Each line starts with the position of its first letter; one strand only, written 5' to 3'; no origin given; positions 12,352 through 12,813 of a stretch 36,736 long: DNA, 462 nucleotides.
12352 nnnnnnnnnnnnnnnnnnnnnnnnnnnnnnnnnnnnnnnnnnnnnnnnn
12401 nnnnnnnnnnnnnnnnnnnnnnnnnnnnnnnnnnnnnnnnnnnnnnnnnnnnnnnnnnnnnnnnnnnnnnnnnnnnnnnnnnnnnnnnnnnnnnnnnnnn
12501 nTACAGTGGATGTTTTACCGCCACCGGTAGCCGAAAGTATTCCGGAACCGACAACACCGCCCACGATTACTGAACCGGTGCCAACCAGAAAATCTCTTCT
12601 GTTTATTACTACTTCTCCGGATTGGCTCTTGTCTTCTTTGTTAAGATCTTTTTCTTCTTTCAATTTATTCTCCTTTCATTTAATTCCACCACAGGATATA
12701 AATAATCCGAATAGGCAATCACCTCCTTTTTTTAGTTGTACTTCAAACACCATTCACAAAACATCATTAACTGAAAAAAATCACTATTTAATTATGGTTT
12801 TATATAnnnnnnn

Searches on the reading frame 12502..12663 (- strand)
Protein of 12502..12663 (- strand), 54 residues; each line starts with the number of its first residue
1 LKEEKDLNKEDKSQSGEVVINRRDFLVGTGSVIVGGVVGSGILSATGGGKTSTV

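Call 31: search_protein_families(library=ncbifam, proteins=[window:12502-12663:-], max_evalue=10)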
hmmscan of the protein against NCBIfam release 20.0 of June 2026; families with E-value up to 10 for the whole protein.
seq(54 aa): 4 families
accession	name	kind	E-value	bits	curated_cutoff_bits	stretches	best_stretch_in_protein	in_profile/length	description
TIGR01409.1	TAT_signal_seq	domain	0.0018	18.5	16.7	1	20-40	1-21/29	twin-arginine translocation signal domain-containing protein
TIGR00911.1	2A0308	subfamily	0.079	11.4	701.8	1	8-45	33-69/505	L-type amino acid transporter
TIGR04117.1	Syntroph_Cxxx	paralog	0.11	12.6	50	1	1-39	1-43/98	Cys-Xaa-Xaa-Xaa repeat radical SAM target protein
NF052522.1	TafE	equivalog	0.59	9.8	155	1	20-45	1-28/176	TafE family fimbrial adapter protein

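Call 32: search_protein_families(library=pfam, proteins=[window:12502-12663:-], max_evalue=1)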
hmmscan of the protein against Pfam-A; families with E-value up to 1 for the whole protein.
seq(54 aa): 2 families
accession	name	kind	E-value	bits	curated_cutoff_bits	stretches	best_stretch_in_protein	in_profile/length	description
PF10518.14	TAT_signal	-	0.0038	17.5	22.7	1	20-39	2-21/21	TAT (twin-arginine translocation) pathway signal sequence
PF10399.14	UCR_Fe-S_N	-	0.068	13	24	1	18-38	7-26/41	Ubiquitinol-cytochrome C reductase Fe-S subunit TAT signal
